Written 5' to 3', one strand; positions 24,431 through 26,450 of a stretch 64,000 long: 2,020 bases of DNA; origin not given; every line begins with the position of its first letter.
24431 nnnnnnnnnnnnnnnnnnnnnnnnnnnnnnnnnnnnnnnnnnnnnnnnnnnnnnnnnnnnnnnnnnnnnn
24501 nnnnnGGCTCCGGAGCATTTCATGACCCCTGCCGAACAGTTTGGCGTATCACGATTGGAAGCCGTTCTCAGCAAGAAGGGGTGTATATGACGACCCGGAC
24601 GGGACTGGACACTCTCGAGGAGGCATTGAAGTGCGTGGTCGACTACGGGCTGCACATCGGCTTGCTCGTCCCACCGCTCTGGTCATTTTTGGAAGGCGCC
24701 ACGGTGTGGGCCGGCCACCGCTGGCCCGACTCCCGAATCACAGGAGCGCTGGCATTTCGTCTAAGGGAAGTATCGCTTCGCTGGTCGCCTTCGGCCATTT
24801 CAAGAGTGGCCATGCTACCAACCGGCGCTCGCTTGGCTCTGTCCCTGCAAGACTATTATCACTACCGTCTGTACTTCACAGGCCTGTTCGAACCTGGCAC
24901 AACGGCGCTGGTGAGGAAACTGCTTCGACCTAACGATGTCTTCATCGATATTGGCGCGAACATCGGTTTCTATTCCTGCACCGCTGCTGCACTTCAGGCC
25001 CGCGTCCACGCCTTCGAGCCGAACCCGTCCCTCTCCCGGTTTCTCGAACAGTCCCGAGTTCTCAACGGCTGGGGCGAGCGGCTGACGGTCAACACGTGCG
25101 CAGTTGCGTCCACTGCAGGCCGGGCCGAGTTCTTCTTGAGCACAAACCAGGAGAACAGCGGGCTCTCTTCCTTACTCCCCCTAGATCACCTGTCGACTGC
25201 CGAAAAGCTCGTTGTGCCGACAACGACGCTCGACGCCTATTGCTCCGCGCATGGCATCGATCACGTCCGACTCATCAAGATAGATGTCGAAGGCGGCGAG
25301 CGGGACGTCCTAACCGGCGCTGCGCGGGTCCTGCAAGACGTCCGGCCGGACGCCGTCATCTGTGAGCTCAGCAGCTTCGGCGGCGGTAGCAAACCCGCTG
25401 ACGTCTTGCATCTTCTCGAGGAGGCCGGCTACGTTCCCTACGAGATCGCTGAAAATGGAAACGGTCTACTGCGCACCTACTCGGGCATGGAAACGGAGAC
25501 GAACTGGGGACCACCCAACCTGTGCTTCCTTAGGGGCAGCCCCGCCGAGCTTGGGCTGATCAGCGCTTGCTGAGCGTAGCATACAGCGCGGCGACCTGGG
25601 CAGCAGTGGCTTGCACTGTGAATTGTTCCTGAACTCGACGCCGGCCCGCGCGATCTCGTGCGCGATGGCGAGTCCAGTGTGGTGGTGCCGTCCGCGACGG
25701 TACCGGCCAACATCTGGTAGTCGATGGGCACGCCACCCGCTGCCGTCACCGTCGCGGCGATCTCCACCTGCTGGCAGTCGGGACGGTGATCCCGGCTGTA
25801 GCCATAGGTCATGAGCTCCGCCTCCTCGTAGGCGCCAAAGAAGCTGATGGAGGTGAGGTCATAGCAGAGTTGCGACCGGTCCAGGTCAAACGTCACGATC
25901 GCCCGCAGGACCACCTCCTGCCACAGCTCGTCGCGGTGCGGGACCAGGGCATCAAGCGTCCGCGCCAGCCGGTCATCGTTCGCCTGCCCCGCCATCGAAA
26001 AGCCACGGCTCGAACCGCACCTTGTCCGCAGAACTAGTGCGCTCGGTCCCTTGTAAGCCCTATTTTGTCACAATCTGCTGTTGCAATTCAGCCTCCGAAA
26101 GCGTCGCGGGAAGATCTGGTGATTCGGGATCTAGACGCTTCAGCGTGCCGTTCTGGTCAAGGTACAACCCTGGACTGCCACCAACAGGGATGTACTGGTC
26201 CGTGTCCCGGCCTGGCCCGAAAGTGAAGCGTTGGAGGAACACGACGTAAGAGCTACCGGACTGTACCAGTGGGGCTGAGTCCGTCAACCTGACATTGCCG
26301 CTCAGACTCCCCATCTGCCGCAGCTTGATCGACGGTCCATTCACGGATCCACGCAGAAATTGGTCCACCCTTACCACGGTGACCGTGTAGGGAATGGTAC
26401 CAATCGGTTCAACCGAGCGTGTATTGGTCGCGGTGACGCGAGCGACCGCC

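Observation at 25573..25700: ~50-bp duplicated GT4 gene segment marks a rearrangement junction next to a transposase fragment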

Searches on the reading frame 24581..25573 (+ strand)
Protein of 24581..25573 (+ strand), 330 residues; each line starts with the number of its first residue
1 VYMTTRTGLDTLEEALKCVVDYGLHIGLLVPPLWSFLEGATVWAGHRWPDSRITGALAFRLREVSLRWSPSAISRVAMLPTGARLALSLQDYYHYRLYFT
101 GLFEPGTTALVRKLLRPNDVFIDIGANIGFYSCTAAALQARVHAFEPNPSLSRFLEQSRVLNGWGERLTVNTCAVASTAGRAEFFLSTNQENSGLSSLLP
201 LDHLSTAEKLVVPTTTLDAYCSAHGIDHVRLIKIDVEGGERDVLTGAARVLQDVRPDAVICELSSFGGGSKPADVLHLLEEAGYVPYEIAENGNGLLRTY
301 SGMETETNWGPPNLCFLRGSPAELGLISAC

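Call 8: search_protein_families(library=pfam, proteins=[window:24581-25573:+], max_evalue=0.01)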
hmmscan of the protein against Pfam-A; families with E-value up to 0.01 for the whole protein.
window:24581-25573:+ (330 aa): 2 families
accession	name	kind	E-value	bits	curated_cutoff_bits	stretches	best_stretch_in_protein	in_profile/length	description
PF05050.19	Methyltransf_21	-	4.4e-23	82.7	22.7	1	123-285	1-172/173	Methyltransferase FkbM domain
PF02475.24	TRM5-TYW2_MTfase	-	0.0064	16.9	28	1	111-168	30-89/164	TRM5/TYW2 methyltransferase domain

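Call 9: search_protein_families(library=ncbifam, proteins=[window:24581-25573:+], max_evalue=0.01)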
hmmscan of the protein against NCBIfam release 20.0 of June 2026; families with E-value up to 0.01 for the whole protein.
window:24581-25573:+ (330 aa): 1 family
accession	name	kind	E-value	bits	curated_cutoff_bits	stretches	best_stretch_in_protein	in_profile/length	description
TIGR01444.1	fkbM_fam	subfamily_domain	1e-28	100.6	37.7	1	120-259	1-139/143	FkbM family methyltransferase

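Call 10: find_encoding_contigs(protein=window:24587-25573:+, flank=10000, max_places=6)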
Protein window:24587-25573:+ (328 aa): 1 contig read that carries it; 1 place shown.
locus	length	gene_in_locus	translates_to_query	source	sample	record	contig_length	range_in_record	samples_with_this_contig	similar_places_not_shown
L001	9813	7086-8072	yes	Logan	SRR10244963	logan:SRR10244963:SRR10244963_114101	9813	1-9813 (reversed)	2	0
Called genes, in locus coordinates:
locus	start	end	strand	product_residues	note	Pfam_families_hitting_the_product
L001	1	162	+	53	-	?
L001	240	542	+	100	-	-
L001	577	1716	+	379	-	PF13579:Glyco_trans_4_4 (weak), PF13439:Glyco_transf_4 (weak), PF00534:Glycos_transf_1, PF13692:Glyco_trans_1_4, PF13524:Glyco_trans_1_2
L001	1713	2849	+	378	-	PF01041:DegT_DnrJ_EryC1, PF00155:Aminotran_1_2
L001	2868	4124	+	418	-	PF13439:Glyco_transf_4, PF13579:Glyco_trans_4_4, PF00534:Glycos_transf_1, PF13692:Glyco_trans_1_4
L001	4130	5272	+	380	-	PF13439:Glyco_transf_4, PF13579:Glyco_trans_4_4 (weak), PF20706:GT4-conflict, PF00534:Glycos_transf_1, PF13692:Glyco_trans_1_4, PF13524:Glyco_trans_1_2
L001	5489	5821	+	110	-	PF00534:Glycos_transf_1, PF13524:Glyco_trans_1_2 (weak), PF13692:Glyco_trans_1_4, PF20706:GT4-conflict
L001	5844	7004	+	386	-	PF20706:GT4-conflict, PF00534:Glycos_transf_1, PF13692:Glyco_trans_1_4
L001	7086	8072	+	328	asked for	PF05050:Methyltransf_21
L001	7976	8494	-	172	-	-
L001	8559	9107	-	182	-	-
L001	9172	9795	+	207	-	PF00589:Phage_integrase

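Call 24: find_homologous_proteins(query=window:24587-25570:+, max_evalue=1e-10)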
Query window:24587-25570:+ (328 aa): 1629 proteins with E <= 1e-10 among 8000 candidates; the best 120 are listed.
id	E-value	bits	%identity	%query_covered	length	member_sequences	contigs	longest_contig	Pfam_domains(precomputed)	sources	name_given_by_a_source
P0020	5.8e-220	747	100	100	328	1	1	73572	PF05050.20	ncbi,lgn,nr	ncbi:MAG: FkbM family methyltransferase [Chloroflexi bacterium]|nr:FkbM family methyltransferase [Ch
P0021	3.7e-147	508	73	97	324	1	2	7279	PF05050.20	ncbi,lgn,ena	-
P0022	3.7e-75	271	52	85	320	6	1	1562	PF05050.20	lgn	-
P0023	1.9e-74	269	49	86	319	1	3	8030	PF05050.20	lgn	-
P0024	7.7e-73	264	47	88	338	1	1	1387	PF05050.20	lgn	-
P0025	3.3e-65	239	42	96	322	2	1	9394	PF05050.20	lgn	-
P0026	2.9e-64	235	41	96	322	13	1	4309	PF05050.20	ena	-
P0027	2.7e-48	183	39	87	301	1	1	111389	PF05050.20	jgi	jgi:FkbM family methyltransferase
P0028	2.6e-43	167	42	75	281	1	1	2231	PF05050.20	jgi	jgi:FkbM family methyltransferase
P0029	4.1e-43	166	41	84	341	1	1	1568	PF05050.20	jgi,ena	-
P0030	1.3e-40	158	41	69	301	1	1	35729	PF05050.20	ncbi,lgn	-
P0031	1.6e-40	157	36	93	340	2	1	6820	PF05050.20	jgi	jgi:FkbM family methyltransferase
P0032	4.0e-40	156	41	76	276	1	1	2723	PF05050.20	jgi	jgi:FkbM family methyltransferase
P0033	5.1e-39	152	37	88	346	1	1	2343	PF05050.20,PF02475.24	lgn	-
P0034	1.5e-38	151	34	94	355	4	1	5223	PF05050.20,PF02475.24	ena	-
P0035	3.1e-38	150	34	87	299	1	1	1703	PF05050.20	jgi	jgi:FkbM family methyltransferase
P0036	3.1e-36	143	36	83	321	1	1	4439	PF05050.20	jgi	-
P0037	4.1e-35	140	38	67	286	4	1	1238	PF05050.20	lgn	-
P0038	6.6e-35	139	40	75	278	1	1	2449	PF05050.20,PF02475.24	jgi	jgi:FkbM family methyltransferase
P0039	7.7e-35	139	39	76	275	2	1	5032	PF05050.20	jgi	-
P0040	8.4e-35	139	39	70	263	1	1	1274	PF05050.20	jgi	-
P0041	5.9e-32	129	41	66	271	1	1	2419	PF05050.20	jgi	jgi:FkbM family methyltransferase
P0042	9.0e-32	129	39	80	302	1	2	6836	PF05050.20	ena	-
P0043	9.7e-32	129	37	76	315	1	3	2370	PF05050.20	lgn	-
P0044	4.3e-31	126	36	81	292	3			PF05050.20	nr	nr:FkbM family methyltransferase [Actinomycetota bacterium]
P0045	6.6e-31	126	35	93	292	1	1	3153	PF05050.20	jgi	jgi:FkbM family methyltransferase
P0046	1.2e-30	125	38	63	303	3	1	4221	PF05050.20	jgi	jgi:FkbM family methyltransferase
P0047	5.9e-30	123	40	58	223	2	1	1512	PF05050.20,PF02475.24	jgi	jgi:FkbM family methyltransferase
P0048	8.5e-30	122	37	61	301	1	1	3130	PF05050.20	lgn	-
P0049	1.2e-29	122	39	70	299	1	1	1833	PF05050.20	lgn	-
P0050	7.9e-29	119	39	67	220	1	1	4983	PF05050.20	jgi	jgi:FkbM family methyltransferase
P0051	9.7e-29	119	37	65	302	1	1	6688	PF05050.20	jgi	jgi:FkbM family methyltransferase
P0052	1.3e-28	118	37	67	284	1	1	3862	PF05050.20,PF05575.17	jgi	jgi:FkbM family methyltransferase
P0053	1.5e-28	118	39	62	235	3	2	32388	PF05050.20,PF02475.24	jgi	jgi:FkbM family methyltransferase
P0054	1.9e-28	118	37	67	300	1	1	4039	PF05050.20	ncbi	-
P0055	1.9e-28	118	38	64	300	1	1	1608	PF05050.20,PF05575.17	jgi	jgi:FkbM family methyltransferase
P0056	2.0e-28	118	37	84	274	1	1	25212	PF05050.20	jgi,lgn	jgi:FkbM family methyltransferase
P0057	2.5e-28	117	37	65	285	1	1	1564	PF05050.20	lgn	-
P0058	3.0e-28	117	35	71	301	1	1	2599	PF05050.20,PF02475.24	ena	-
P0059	3.7e-28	117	39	67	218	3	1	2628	PF05050.20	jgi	jgi:FkbM family methyltransferase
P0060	4.7e-28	116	39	68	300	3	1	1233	PF05050.20,PF02475.24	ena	-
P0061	5.3e-28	116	40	64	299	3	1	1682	PF05050.20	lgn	-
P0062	6.0e-28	116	39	60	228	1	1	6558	PF05050.20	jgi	jgi:FkbM family methyltransferase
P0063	1.0e-27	115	36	71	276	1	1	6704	PF05050.20,PF05575.17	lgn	-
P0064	2.1e-27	114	38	64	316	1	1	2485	PF05050.20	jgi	jgi:FkbM family methyltransferase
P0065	3.6e-27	114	36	69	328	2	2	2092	PF13847.13,PF05050.20,PF02475.24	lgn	-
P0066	5.7e-27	113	38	69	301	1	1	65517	PF05050.20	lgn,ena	-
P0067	6.3e-27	113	36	68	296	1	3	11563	PF05050.20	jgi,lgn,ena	-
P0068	6.6e-27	113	36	80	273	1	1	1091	PF05050.20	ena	-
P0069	8.8e-27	112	37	66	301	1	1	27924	PF05050.20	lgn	-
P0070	9.9e-27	112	40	56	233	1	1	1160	PF05050.20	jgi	jgi:FkbM family methyltransferase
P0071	2.5e-26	111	38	66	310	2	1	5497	PF05050.20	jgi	-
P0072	3.8e-26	110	37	66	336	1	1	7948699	PF05050.20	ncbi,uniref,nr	ncbi:FkbM family methyltransferase [Planctomycetes bacterium K23_9]|uniref:Methyltransferase domain 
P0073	3.9e-26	110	33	72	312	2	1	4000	PF05050.20,PF05575.17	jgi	jgi:FkbM family methyltransferase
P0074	4.3e-26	110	38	62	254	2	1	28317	PF05050.20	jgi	jgi:FkbM family methyltransferase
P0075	4.7e-26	110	36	63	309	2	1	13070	PF05050.20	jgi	jgi:FkbM family methyltransferase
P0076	4.7e-26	110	37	70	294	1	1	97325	PF05050.20,PF02475.24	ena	-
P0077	5.3e-26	110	35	65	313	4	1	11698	PF05050.20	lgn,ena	-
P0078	6.1e-26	109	37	76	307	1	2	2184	PF05050.20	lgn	-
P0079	6.5e-26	109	36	64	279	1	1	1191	PF05050.20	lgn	-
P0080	1.1e-25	109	33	72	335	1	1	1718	PF05050.20,PF02475.24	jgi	jgi:FkbM family methyltransferase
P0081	1.1e-25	109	34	68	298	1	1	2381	PF05050.20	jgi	jgi:FkbM family methyltransferase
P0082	1.2e-25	109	36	62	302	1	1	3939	PF05050.20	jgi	-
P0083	1.6e-25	108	37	62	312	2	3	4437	PF05050.20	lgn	-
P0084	2.1e-25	108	37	64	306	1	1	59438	PF05050.20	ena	-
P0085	2.9e-25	107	35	63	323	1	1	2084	PF05050.20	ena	-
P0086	3.0e-25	107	34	72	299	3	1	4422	PF05050.20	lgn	-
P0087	3.3e-25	107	39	70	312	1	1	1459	PF05050.20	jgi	-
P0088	4.5e-25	107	37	64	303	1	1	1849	PF05050.20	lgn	-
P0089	4.7e-25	107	33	75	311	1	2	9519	PF05050.20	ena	-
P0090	4.9e-25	106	34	75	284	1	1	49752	PF05050.20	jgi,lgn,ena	-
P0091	6.7e-25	106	37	67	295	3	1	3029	PF05050.20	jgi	jgi:FkbM family methyltransferase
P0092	7.0e-25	106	39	55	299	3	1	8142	PF05050.20,PF02475.24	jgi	jgi:FkbM family methyltransferase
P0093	7.2e-25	106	40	55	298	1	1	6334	PF05050.20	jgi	jgi:FkbM family methyltransferase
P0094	7.8e-25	106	38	65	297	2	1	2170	PF05050.20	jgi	jgi:FkbM family methyltransferase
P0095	9.1e-25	106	32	85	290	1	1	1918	PF05050.20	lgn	-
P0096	9.8e-25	106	36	77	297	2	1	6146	PF05050.20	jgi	jgi:FkbM family methyltransferase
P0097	1.0e-24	105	36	71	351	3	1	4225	PF05050.20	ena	-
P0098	1.1e-24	105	34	66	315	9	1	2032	PF05050.20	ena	-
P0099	1.2e-24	105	37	64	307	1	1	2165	PF05050.20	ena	-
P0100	1.2e-24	105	38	63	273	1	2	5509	PF05050.20,PF02475.24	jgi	jgi:FkbM family methyltransferase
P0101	2.3e-24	104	33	73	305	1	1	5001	PF05050.20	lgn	-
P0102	2.5e-24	104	35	62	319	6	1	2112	PF05050.20,PF01135.26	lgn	-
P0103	2.5e-24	104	38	63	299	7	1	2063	PF05050.20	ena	-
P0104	2.5e-24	104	35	64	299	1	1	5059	PF05050.20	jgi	jgi:FkbM family methyltransferase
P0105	2.5e-24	104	37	52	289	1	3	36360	PF05050.20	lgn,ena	-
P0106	2.6e-24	104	35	63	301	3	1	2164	PF05050.20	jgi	jgi:FkbM family methyltransferase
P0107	2.9e-24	104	35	74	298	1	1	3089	PF05050.20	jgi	jgi:FkbM family methyltransferase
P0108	3.3e-24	104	34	62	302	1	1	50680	PF05050.20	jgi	jgi:FkbM family methyltransferase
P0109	3.4e-24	104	37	63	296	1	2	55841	PF05050.20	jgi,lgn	jgi:FkbM family methyltransferase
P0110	3.7e-24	104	41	52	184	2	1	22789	PF05050.20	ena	-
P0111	3.7e-24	104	38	56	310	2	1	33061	PF05050.20,PF05575.17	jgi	jgi:FkbM family methyltransferase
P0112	4.6e-24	103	37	66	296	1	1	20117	PF05050.20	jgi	jgi:FkbM family methyltransferase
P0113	5.1e-24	103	39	59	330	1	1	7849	PF05050.20,PF05575.17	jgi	jgi:FkbM family methyltransferase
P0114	5.8e-24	103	33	72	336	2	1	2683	PF05050.20,PF02475.24,PF05575.17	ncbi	ncbi:MAG: FkbM family methyltransferase [Candidatus Dormibacteria bacterium]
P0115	6.0e-24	103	37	63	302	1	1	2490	PF05050.20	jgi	jgi:FkbM family methyltransferase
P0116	7.5e-24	103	40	68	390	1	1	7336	PF05050.20,PF05575.17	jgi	jgi:FkbM family methyltransferase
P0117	7.8e-24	103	37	71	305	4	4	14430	PF05050.20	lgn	-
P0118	8.4e-24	102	35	64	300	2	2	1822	PF05050.20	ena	-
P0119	8.7e-24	102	37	67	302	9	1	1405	PF05050.20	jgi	-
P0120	9.3e-24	102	34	72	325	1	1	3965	PF05050.20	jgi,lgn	jgi:FkbM family methyltransferase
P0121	1.1e-23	102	36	62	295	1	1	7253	PF05050.20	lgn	-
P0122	1.1e-23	102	35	56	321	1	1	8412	PF05050.20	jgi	jgi:FkbM family methyltransferase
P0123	1.1e-23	102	35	63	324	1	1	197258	PF05050.20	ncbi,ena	-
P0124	1.2e-23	102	40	55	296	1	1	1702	PF05050.20,PF02475.24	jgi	jgi:FkbM family methyltransferase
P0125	1.2e-23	102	34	63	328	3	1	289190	PF05050.20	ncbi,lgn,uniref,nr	ncbi:FkbM family methyltransferase [Pedosphaera parvula]|uniref:Methyltransferase FkbM family n=1 Ta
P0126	1.6e-23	102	34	74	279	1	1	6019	PF05050.20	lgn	-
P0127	1.6e-23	102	33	72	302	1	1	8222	PF05050.20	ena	-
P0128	1.6e-23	102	36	61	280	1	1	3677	PF05050.20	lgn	-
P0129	1.7e-23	101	33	62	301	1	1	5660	PF05050.20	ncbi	ncbi:MAG TPA: FkbM family methyltransferase [Allocoleopsis sp.]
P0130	1.7e-23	101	30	70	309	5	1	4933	PF05050.20,PF05575.17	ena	-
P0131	1.9e-23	101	36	69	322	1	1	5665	PF05050.20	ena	-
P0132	2.0e-23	101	33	73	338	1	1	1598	PF05050.20,PF02475.24,PF05575.17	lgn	-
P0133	2.0e-23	101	37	63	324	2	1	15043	PF05050.20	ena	-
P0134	2.2e-23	101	34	62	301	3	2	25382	PF05050.20,PF02475.24,PF05575.17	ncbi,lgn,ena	-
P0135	2.3e-23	101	38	59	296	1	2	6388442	PF05050.20,PF05575.17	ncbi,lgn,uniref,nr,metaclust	ncbi:FkbM family methyltransferase [Pleurocapsa sp. PCC 7319]|uniref:FkbM family methyltransferase n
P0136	2.5e-23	101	35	58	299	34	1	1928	PF05050.20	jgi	jgi:FkbM family methyltransferase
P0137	2.6e-23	101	36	71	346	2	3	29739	PF05050.20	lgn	-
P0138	2.8e-23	101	34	75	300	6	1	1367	PF05050.20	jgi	jgi:FkbM family methyltransferase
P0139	2.9e-23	101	38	58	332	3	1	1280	PF05050.20,PF02475.24,PF05575.17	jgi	-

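Call 25: find_encoding_contigs(protein=P0021, flank=10000, max_places=4)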
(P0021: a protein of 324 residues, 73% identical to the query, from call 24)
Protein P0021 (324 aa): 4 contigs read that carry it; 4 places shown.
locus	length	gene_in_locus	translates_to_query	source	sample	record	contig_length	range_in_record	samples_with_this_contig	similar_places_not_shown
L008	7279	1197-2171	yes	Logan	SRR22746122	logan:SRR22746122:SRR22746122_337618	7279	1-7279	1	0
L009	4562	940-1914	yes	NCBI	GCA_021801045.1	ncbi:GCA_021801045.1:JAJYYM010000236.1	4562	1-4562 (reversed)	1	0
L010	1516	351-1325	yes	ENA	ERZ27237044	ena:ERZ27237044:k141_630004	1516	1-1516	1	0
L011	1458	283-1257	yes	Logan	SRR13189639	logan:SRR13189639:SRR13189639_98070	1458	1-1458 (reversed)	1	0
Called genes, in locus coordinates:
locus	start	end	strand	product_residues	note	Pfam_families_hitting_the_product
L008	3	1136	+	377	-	?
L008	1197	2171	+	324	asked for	PF05050:Methyltransf_21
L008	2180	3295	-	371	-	PF13439:Glyco_transf_4, PF13579:Glyco_trans_4_4, PF20706:GT4-conflict, PF00534:Glycos_transf_1, PF13692:Glyco_trans_1_4, PF13524:Glyco_trans_1_2 (weak)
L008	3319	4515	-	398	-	PF13579:Glyco_trans_4_4, PF00534:Glycos_transf_1, PF13692:Glyco_trans_1_4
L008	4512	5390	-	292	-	PF08241:Methyltransf_11, PF13649:Methyltransf_25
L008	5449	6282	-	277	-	PF13489:Methyltransf_23, PF08241:Methyltransf_11, PF08242:Methyltransf_12 (faint), PF13649:Methyltransf_25, PF13847:Methyltransf_31 (weak)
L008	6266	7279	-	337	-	?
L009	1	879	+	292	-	?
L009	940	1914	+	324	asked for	PF05050:Methyltransf_21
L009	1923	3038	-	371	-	PF13439:Glyco_transf_4, PF13579:Glyco_trans_4_4, PF20706:GT4-conflict, PF00534:Glycos_transf_1, PF13692:Glyco_trans_1_4, PF13524:Glyco_trans_1_2 (weak)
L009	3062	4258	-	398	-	PF13579:Glyco_trans_4_4, PF00534:Glycos_transf_1, PF13692:Glyco_trans_1_4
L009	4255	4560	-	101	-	?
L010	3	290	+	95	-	?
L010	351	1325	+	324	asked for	PF05050:Methyltransf_21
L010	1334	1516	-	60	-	?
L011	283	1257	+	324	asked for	PF05050:Methyltransf_21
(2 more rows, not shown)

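Call 26: find_encoding_contigs(protein=P0023, flank=10000, max_places=3)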
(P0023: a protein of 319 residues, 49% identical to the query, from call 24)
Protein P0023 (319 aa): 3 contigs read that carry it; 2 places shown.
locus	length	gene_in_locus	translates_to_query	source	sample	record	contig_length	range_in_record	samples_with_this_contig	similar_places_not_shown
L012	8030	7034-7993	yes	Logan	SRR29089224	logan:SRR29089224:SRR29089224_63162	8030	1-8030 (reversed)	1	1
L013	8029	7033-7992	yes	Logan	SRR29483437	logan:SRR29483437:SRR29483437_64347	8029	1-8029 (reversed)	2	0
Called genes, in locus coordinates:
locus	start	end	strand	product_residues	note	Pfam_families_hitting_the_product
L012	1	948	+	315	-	?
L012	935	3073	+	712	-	PF01075:Glyco_transf_9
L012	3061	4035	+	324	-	PF13524:Glyco_trans_1_2, PF00534:Glycos_transf_1, PF13692:Glyco_trans_1_4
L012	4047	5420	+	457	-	PF13439:Glyco_transf_4, PF13579:Glyco_trans_4_4, PF20706:GT4-conflict, PF00534:Glycos_transf_1, PF13692:Glyco_trans_1_4, PF13524:Glyco_trans_1_2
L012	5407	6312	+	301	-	PF00535:Glycos_transf_2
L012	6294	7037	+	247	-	PF23441:SDR (weak), PF00106:adh_short, PF08659:KR, PF13561:adh_short_C2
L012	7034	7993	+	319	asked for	PF05050:Methyltransf_21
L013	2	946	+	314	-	?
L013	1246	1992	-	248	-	-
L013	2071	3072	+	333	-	PF01075:Glyco_transf_9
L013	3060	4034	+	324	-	PF13524:Glyco_trans_1_2, PF00534:Glycos_transf_1, PF13692:Glyco_trans_1_4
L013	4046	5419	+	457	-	PF13439:Glyco_transf_4, PF13579:Glyco_trans_4_4, PF20706:GT4-conflict, PF00534:Glycos_transf_1, PF13692:Glyco_trans_1_4, PF13524:Glyco_trans_1_2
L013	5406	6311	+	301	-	PF00535:Glycos_transf_2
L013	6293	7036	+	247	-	PF23441:SDR (weak), PF00106:adh_short, PF08659:KR, PF13561:adh_short_C2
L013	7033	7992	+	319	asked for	PF05050:Methyltransf_21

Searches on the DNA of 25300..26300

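Call 42: search_rna_families(source=window, start=25300, end=26300, threshold=evalue, max_evalue=1)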
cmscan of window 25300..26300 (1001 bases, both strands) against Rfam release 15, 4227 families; matches with E-value up to 1: 0.
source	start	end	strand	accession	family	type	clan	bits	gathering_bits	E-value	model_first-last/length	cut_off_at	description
